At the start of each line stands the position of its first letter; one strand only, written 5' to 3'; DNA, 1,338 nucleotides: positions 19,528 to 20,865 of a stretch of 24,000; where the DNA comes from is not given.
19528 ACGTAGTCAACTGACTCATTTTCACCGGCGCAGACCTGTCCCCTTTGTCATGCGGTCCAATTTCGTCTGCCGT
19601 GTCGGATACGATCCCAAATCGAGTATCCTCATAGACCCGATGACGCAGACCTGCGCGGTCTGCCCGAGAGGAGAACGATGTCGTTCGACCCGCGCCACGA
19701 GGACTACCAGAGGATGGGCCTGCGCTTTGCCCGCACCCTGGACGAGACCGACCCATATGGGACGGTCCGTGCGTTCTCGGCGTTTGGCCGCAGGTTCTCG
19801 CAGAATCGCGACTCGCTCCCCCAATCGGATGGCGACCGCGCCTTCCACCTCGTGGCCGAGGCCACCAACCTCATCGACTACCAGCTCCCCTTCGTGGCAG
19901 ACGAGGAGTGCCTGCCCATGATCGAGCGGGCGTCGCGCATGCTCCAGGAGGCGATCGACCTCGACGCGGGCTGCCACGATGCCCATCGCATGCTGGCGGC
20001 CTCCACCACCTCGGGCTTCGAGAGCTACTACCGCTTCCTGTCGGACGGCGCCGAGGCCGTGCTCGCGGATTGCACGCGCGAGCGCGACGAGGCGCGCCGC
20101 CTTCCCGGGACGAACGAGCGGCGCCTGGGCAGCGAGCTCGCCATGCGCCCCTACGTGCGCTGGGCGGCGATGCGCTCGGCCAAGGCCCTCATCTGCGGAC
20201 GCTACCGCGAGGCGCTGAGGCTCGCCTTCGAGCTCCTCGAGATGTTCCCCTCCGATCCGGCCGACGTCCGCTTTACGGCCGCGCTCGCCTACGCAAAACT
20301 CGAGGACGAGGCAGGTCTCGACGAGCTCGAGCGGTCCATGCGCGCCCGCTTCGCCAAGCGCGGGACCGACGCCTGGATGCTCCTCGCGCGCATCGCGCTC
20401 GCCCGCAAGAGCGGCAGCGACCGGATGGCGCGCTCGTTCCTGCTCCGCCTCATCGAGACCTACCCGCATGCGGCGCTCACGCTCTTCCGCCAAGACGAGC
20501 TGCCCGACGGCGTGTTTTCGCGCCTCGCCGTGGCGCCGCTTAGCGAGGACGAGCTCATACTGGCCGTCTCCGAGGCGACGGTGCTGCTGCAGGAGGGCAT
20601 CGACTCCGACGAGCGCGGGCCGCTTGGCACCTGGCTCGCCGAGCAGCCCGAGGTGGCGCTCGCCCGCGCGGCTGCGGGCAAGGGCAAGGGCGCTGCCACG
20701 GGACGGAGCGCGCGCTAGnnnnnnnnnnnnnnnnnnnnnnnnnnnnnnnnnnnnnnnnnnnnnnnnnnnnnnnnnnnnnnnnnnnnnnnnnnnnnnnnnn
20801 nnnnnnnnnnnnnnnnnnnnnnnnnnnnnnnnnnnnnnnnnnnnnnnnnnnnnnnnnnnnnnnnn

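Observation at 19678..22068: Orphan Nif11-like double-glycine precursor peptide directly behind two uncharacterised tandem paralogs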

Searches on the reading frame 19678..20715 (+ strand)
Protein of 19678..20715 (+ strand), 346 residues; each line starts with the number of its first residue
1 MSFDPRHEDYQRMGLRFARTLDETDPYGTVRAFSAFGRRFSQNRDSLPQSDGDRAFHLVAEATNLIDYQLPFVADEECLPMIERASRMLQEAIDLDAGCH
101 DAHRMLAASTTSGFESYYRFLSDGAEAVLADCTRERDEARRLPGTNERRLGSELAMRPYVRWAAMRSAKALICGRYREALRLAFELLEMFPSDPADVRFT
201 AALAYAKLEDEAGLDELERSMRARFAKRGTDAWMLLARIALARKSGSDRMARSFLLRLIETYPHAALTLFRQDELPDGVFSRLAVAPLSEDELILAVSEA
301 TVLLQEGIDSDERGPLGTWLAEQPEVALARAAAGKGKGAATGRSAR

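Call 3: search_protein_families(library=ncbifam, proteins=[window:19678-20715:+], max_evalue=10)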
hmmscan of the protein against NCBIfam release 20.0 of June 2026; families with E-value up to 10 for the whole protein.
window:19678-20715:+ (346 aa): 1 family
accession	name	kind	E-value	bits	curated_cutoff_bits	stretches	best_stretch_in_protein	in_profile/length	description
TIGR01521.1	FruBisAldo_II_B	equivalog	0.058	12.5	496.35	1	216-271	25-80/347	class II fructose-bisphosphate aldolase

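Call 4: search_protein_families(library=pfam, proteins=[window:19678-20715:+], max_evalue=10)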
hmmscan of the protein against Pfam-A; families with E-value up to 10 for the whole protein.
window:19678-20715:+ (346 aa): 3 families
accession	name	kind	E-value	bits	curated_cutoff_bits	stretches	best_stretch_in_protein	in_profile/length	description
PF13646.12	HEAT_2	-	0.002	18.8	27.7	1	156-222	12-72/88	HEAT repeats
PF13428.12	TPR_14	-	0.033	15.3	23.5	2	173-195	14-36/44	Tetratricopeptide repeat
PF23914.1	TPR_CcmH_CycH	-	0.078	13.3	42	1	213-245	31-65/158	Cytochrome c-type biogenesis protein H TPR domain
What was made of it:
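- On TPR / helical-repeat superfamily (paralogs A and B): Individual Pfam TPR and HEAT models are below cut-off (call 4).
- Curated models are below threshold (calls 3, 4).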

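Call 29: find_homologous_proteins(query=window:19678-20715:+, max_evalue=0.001)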
Query window:19678-20715:+ (346 aa): 498 proteins with E <= 0.001 among 8000 candidates; the best 120 are listed.
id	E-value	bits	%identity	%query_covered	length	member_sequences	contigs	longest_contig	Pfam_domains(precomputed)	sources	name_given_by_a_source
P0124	1.2e-221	752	100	100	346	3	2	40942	-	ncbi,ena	-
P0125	1.7e-159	548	78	94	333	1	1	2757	PF13432.13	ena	-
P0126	2.6e-125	436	64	96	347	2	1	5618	-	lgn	-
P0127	4.6e-123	429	61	96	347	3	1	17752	-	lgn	-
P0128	2.0e-121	423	62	95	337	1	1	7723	-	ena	-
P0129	5.0e-121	422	61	99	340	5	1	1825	-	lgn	-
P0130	5.3e-120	418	62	94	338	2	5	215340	-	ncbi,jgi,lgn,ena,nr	ncbi:MAG: response regulator receiver protein [Atopobiaceae bacterium]|jgi:hypothetical protein|nr:r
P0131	1.0e-119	418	60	96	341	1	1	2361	-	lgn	-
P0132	3.1e-117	409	60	94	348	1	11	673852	-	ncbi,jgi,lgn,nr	ncbi:MAG: response regulator receiver protein [Atopobiaceae bacterium]|jgi:hypothetical protein|nr:r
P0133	4.5e-117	409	63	93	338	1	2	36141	-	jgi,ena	-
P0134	6.6e-117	408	57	94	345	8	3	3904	PF14559.13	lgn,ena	-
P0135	2.2e-116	407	60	95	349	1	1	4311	-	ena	-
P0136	1.9e-115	404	58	94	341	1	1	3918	-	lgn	-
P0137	5.3e-115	402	59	95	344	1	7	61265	-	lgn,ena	-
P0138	4.8e-113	396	60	97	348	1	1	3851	-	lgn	-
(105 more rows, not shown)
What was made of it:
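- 19678..20718 (+): Paralog A, a 346-aa cytoplasmic TPR-like solenoid. It is the first gene of an A-B pair conserved across Atopobiaceae and is not part of the peptide system. 498+ homologs (call 29).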

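Call 30: find_encoding_contigs(protein=P0125, flank=10000, max_places=3)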
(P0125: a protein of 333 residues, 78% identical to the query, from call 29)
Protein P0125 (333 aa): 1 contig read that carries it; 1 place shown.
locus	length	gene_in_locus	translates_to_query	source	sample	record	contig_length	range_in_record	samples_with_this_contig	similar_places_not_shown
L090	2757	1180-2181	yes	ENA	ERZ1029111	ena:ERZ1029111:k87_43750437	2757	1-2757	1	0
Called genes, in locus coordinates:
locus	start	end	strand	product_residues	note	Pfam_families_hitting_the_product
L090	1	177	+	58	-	?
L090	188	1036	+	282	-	PF13353:Fer4_12, PF04055:Radical_SAM, PF12838:Fer4_7 (weak), PF13187:Fer4_9 (weak), PF13237:Fer4_10 (weak), PF00037:Fer4 (weak), PF12837:Fer4_6 (weak)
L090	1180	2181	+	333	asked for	PF13432:TPR_16 (faint)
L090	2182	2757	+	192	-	?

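Call 40: predict_structure(alignment_id=A3)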
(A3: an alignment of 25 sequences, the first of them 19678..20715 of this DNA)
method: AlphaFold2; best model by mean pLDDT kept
length: 346 residues; sequences in the alignment: 25
mean_pLDDT: 87.1   pTM: 0.84
mean pLDDT of the five models: 87.1, 85.6, 83.9, 82.0, 81.1
residues with pLDDT >= 90: 204; 70-90: 108; 50-70: 22; < 50: 12
segments of 3 or more residues with pLDDT < 50: 278-281, 340-346
pLDDT, mean of each block of 10 residues (from residue 1): 80 93 89 92 92 96 89 90 96 98 94 93 98 97 92 95 94 95 94 87 93 91 66 89 93 93 86 63 65 79 72 85 91 69 40
secondary structure, 60 per line:
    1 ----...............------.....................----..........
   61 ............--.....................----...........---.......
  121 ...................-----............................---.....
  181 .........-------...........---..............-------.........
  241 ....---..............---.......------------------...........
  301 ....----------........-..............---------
elements in order: H5-19 H26-46 H51-72 H75-95 H100-110 H114-139 H145-172 H176-189 H197-207 H211-224 H232-244 H248-261 H265-271 H290-304 H315-322 H324-337
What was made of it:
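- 19678..20718 (+): AF2 pLDDT 87 (call 40).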

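Call 47: fold_search(model_id=the predicted structure, library=pdb)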
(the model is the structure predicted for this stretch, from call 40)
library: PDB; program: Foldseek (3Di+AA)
matches with E <= 10: 1050; with E <= 0.001: 0
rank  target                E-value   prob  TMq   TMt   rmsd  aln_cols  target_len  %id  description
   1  3fp3                  1.1e-02  1.00  0.33  0.25  12.5       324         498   14  Crystal structure of Tom71 (released 2009-07-28)
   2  4ui9_F                1.2e-02  1.00  0.38  0.28  12.2       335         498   12  Atomic structure of the human Anaphase-Promoting Complex (released 2015-06-17)
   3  5dse_A                1.6e-02  1.00  0.33  0.23  11.1       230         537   15  Crystal Structure of the TTC7B/Hyccin Complex (released 2015-12-02)
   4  3lca_A                1.6e-02  1.00  0.32  0.25  13.4       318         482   13  Structure of Tom71 complexed with Hsp70 Ssa1 C terminal tail indicating conformational plasticity (released 2010-12-22)
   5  9qhb                  1.7e-02  1.00  0.29  0.35  14.4       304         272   15  Crystal structure of 16-repeat CTPR protein with eliminated coordination sites (released 2025-10-22)
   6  5dse_C                1.8e-02  1.00  0.34  0.20  11.1       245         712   16  Crystal Structure of the TTC7B/Hyccin Complex (released 2015-12-02)
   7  8chy                  1.9e-02  1.00  0.29  0.35  15.4       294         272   15  Crystal structure of an 8-repeat consensus TPR superhelix with Zinc. (released 2024-02-21)
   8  9gaw_J                2.1e-02  1.00  0.34  0.26  11.5       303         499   10  High-resolution structure of the Anaphase-promoting complex/cyclosome (APC/C) bound to co-activator Cdh1 (released 2024-08-14)
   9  6vbu_4                2.4e-02  1.00  0.30  0.28  13.1       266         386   12  Structure of the bovine BBSome complex (released 2020-01-29)
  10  6c6k_B                2.4e-02  0.94  0.27  0.23  16.1       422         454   14  Structural basis for preferential recognition of cap 0 RNA by a human IFIT1-IFIT3 protein complex (released 2018-04-04)
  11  2q7f_A                2.6e-02  1.00  0.29  0.46   9.1       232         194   16  Crystal structure of YrrB: a TPR protein with an unusual peptide-binding site (released 2007-08-07)
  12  5l9u_F                2.6e-02  1.00  0.30  0.23  11.6       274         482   12  Model of human Anaphase-promoting complex/Cyclosome (APC/C-CDH1) with a cross linked Ubiquitin variant-substrate-UBE2C (released 2016-09-14)
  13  2ho1_B                2.8e-02  1.00  0.28  0.38  11.9       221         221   14  Functional Characterization of Pseudomonas Aeruginosa pilF (released 2006-07-25)
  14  8re6_A                2.9e-02  1.00  0.31  0.26   8.6       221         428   14  Aspartyl/Asparaginyl beta-hydroxylase (AspH) R735Q variant in complex with Mn, 2-oxoglutarate and a Factor X derived p (released 2024-12-18)
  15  3hym_B                3.0e-02  0.99  0.29  0.33  13.4       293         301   15  Insights into Anaphase Promoting Complex TPR subdomain assembly from a CDC26-APC6 structure (released 2009-08-11)
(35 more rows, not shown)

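Call 60: find_encoding_contigs(protein=P0124, flank=10000, max_places=3)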
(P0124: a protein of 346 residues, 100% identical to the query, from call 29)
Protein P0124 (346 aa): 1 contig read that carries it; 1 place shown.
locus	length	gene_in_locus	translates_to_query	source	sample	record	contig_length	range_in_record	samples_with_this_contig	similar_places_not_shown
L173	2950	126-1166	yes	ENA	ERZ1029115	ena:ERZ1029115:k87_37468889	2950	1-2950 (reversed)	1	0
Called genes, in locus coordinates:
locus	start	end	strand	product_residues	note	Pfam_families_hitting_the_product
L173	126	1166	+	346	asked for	-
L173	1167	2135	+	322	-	-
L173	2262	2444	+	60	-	-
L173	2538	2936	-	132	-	PF02698:DUF218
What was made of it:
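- Tried and rejected: The look-up of paralog A returned only a 2.9-kb contig, not the 40.9-kb NCBI contig (call 60).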

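Call 86: search_solved_structures(query=A3, max_evalue=1)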
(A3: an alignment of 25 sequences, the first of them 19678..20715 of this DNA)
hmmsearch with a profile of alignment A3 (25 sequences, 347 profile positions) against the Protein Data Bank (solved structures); distinct sequences matched with E-value up to 1: 22.
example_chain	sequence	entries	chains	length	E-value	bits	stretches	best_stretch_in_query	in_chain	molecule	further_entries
4zv6_A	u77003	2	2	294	6.9e-08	35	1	183-224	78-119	AlphaRep-7 | alpha-Rep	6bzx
9rhz_A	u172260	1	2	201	2e-07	33.5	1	187-222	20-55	ALPHAREP bE5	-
5dcq_A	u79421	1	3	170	1.1e-05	27.7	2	187-234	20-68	artificial repeat proteins (alphaREP3)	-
6gwd_G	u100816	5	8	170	0.00022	23.5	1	187-238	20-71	iiH5 ALPHAREP | iih5 Alpha Repeating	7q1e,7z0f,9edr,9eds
4xvp_D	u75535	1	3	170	0.00031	23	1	184-234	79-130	BGFP-C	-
6fsq_A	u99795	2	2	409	0.00037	22.7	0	186-230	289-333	alphaRep A3_bGFPD | A3_bGFPD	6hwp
9sah_A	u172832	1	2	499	0.00064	21.9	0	186-224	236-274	E4-NB2 synthetic fusion protein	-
4xl5_C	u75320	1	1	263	0.00093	21.4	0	162-238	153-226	bGFP-A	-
8aw4_A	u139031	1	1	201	0.0021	20.2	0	188-230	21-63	ALPHAREP bB-E3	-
2wqh_A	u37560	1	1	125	0.0035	19.5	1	174-268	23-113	CTPR3Y3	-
6gwc_C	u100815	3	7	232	0.0052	19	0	184-237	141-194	iE5 ALPHAREP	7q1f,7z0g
1na0_A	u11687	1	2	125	0.017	17.3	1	174-268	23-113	designed protein CTPR3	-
7p0h_A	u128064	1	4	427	0.023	16.9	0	184-233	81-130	Helicobacter pylori ComF fused to an artificial alphaREP crystallization helper (named B2)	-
6vfh_A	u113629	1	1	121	0.12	14.5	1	171-270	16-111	T33_dn10A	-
6v8e_A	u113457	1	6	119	0.18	13.9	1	172-268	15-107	Designed protein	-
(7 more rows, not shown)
